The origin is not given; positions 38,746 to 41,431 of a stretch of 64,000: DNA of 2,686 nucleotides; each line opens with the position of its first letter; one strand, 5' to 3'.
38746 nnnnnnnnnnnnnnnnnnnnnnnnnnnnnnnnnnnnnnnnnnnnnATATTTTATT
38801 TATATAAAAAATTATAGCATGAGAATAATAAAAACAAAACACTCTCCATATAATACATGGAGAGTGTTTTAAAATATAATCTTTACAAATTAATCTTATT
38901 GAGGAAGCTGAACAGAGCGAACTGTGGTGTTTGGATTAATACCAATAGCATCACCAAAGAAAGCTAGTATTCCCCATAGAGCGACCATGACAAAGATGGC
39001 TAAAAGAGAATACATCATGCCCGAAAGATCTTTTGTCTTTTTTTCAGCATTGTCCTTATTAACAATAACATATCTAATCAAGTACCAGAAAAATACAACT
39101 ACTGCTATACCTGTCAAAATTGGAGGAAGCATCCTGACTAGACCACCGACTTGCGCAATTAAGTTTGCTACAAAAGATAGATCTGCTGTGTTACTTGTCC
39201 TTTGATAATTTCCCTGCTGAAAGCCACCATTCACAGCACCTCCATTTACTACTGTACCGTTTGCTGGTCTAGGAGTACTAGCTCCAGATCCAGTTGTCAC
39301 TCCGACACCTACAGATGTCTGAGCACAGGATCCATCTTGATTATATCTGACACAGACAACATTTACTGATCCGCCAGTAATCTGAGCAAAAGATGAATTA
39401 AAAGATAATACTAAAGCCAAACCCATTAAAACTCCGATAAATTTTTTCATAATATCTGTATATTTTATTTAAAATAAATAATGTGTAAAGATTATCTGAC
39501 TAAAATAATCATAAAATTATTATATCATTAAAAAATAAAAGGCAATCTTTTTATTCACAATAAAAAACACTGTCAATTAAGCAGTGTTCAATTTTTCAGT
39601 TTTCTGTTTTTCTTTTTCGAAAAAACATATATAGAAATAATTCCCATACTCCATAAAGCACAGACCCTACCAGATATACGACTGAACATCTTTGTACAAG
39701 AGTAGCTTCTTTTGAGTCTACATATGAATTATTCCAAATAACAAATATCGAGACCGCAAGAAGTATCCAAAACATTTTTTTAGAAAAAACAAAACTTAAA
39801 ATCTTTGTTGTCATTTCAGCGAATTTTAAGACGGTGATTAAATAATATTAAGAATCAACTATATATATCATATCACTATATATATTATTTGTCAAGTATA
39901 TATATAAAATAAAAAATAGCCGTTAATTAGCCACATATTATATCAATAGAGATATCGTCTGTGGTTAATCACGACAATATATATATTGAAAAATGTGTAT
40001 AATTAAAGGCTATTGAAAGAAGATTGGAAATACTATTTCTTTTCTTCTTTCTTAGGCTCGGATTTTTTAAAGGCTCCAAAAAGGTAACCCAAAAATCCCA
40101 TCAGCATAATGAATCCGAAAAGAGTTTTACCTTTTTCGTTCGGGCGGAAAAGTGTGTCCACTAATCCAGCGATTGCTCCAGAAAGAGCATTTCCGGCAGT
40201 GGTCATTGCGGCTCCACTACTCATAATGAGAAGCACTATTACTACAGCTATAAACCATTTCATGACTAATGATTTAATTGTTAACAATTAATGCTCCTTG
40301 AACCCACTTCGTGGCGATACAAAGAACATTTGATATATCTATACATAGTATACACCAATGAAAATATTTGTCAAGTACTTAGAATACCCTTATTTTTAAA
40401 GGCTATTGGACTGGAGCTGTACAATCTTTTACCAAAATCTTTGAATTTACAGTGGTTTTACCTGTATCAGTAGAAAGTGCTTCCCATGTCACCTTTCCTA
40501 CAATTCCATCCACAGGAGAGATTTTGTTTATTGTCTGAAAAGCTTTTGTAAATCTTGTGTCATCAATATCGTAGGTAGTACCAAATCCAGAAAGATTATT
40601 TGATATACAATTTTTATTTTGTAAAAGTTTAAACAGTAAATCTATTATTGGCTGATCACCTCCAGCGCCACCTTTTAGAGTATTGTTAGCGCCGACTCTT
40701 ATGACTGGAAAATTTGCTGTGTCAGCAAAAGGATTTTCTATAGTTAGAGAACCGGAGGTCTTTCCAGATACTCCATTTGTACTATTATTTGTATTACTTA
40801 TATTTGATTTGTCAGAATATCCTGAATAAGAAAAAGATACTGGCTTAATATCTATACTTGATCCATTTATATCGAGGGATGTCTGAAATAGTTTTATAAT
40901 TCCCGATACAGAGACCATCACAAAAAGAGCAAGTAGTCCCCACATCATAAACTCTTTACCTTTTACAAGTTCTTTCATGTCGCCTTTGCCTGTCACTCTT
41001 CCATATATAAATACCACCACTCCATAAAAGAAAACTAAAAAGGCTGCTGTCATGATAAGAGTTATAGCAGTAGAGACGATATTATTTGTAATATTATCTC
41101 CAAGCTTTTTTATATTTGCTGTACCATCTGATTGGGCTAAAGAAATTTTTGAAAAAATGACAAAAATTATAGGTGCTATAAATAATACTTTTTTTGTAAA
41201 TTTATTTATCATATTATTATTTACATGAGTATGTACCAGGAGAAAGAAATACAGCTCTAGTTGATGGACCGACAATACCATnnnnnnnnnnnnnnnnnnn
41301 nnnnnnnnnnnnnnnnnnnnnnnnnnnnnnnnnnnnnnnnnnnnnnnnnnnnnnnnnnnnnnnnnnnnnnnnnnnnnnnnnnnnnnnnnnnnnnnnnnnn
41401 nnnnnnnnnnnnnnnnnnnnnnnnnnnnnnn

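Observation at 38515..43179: Tandem array of six paralogous secreted proteins sharing a two-helix membrane hairpin, several fused to peptidoglycan-binding domains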

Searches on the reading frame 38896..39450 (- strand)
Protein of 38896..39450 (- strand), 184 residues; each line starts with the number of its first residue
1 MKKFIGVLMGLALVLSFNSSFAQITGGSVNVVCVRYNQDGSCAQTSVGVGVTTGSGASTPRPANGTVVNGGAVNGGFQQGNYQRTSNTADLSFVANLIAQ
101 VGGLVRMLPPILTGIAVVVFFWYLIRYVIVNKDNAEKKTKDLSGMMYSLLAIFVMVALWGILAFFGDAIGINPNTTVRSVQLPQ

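Call 3: search_protein_families(library=pfam, proteins=[window:38896-39450:-], max_evalue=1)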
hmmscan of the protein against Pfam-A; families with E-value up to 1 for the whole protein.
window:38896-39450:- (184 aa): 4 families
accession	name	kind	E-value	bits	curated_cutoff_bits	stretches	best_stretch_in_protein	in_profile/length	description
PF18895.5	T4SS_pilin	-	0.00043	20.7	26.6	1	110-165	18-71/71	Type IV secretion system pilin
PF25231.1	DUF7847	-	0.016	14.9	28.7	1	85-180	76-168/252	Domain of unknown function (DUF7847)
PF17520.7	DUF5445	-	0.035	14.4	25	1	142-180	18-51/52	Family of unknown function (DUF5445)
PF20403.5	DUF6693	-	0.072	13.7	31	1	111-165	24-80/104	Family of unknown function (DUF6693)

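Call 4: search_protein_families(library=ncbifam, proteins=[window:38896-39450:-], max_evalue=1)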
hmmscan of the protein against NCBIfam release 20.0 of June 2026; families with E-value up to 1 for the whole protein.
window:38896-39450:- (184 aa): 2 families
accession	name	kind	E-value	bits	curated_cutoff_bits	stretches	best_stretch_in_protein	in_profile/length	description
NF045849.1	ICE_MMCAP2_0565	equivalog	0.0012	18.5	40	1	110-164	18-75/80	Mbov_0395 family pilin-like conjugal transfer protein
NF041554.1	SA1362_fam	subfamily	0.18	11.9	42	1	93-136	16-56/70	SA1362 family protein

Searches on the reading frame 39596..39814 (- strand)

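Call 3: search_protein_families(library=pfam, proteins=[window:39596-39814:-], max_evalue=1)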
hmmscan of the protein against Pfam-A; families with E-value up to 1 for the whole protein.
window:39596-39814:- (72 aa): 4 families
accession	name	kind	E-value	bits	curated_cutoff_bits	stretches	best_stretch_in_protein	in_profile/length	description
PF17336.7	DUF5368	-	0.0012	19.5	25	1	4-62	11-69/112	Family of unknown function (DUF5368)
PF12805.13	FUSC-like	-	0.034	13.7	22.1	1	43-69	74-100/284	FUSC-like inner membrane protein yccS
PF07895.16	DUF1673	-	0.086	13.2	30.4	1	8-69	119-183/204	Protein of unknown function (DUF1673)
PF05620.16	TMEM208_SND2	-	0.74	10.1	22.9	1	3-28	104-129/167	SRP-independent targeting protein 2/TMEM208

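Call 4: search_protein_families(library=ncbifam, proteins=[window:39596-39814:-], max_evalue=1)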
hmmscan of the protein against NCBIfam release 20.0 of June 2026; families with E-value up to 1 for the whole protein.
window:39596-39814:- (72 aa): 1 family
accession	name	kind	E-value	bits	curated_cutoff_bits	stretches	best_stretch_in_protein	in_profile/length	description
TIGR01667.1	YCCS_YHFK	subfamily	0.12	10.5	467.8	1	21-68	115-157/701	YccS/YhfK family putative transporter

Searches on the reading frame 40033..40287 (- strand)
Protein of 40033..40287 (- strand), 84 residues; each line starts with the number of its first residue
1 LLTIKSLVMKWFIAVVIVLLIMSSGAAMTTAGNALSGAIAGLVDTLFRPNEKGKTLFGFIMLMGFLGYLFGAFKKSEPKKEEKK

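Call 3: search_protein_families(library=pfam, proteins=[window:40033-40287:-], max_evalue=1)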
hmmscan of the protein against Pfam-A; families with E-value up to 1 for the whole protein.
window:40033-40287:- (84 aa): 1 family
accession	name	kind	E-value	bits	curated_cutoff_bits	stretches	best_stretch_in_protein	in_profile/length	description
PF13687.11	DUF4153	-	0.0023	17.6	27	1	6-83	87-162/373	Domain of unknown function (DUF4153)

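Call 4: search_protein_families(library=ncbifam, proteins=[window:40033-40287:-], max_evalue=1)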
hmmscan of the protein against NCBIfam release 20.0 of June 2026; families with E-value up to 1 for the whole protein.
window:40033-40287:- (84 aa): 4 families
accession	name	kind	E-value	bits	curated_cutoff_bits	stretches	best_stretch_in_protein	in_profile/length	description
NF002813.0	PRK02958.1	equivalog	0.1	12.7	83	1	9-46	7-43/73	Sec-independent protein translocase subunit TatA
NF011354.0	PRK14772.1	equivalog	0.14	11.5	321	1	6-62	86-144/190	lipoprotein signal peptidase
TIGR02865.1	spore_II_E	equivalog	0.17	9.9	490.8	1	5-76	173-236/764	stage II sporulation protein E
TIGR04370.1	glyco_rpt_poly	subfamily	0.3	10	40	1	56-79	332-353/396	oligosaccharide repeat unit polymerase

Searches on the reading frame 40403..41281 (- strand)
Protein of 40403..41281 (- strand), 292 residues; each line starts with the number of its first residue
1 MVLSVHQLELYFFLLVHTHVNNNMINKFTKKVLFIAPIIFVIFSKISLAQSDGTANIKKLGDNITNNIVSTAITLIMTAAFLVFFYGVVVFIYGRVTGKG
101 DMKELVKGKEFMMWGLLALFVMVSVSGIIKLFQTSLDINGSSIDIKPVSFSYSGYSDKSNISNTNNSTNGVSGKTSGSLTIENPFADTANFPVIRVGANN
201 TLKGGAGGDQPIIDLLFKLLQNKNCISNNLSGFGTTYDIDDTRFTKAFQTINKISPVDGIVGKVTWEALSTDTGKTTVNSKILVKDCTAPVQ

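Call 3: search_protein_families(library=pfam, proteins=[window:40403-41281:-], max_evalue=1)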
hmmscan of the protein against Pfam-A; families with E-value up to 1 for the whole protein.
window:40403-41281:- (292 aa): 7 families
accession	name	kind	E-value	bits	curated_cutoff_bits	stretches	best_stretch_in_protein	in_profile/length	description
PF06664.17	WLS-like_TM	-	0.00055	19.8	28.3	1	10-133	86-213/247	Wntless-like, transmembrane domain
PF01471.23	PG_binding_1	-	0.0088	16.6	23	1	246-269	35-57/57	Putative peptidoglycan binding domain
PF05545.16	FixQ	-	0.0098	16.2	29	1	70-94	7-31/49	Cbb3-type cytochrome oxidase component FixQ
PF01618.21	MotA_ExbB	-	0.073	13.3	22.9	0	42-88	71-113/127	MotA/TolQ/ExbB proton channel family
PF04956.18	TrbC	-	0.12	13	27.9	1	28-88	9-68/98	TrbC/VIRB2 pilin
PF18895.5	T4SS_pilin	-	0.18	12.3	26.6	1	63-132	7-71/71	Type IV secretion system pilin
PF13572.11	DUF4134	-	0.19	12.4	26.5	1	38-132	5-92/93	Domain of unknown function (DUF4134)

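Call 4: search_protein_families(library=ncbifam, proteins=[window:40403-41281:-], max_evalue=1)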
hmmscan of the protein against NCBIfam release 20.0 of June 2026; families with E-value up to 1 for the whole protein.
window:40403-41281:- (292 aa): 4 families
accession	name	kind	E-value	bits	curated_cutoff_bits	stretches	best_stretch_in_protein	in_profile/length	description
NF038080.1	PG_bind_siph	domain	0.0012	19.2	55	1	207-270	10-75/76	peptidoglycan-binding protein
TIGR02896.1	spore_III_AF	equivalog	0.046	14.1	61.3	1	99-166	26-80/106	stage III sporulation protein AF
TIGR02869.1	spore_SleB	equivalog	0.057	13.3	236.5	1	235-280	35-79/201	spore cortex-lytic enzyme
NF041554.1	SA1362_fam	subfamily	0.063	13.4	42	1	63-104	19-60/70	SA1362 family protein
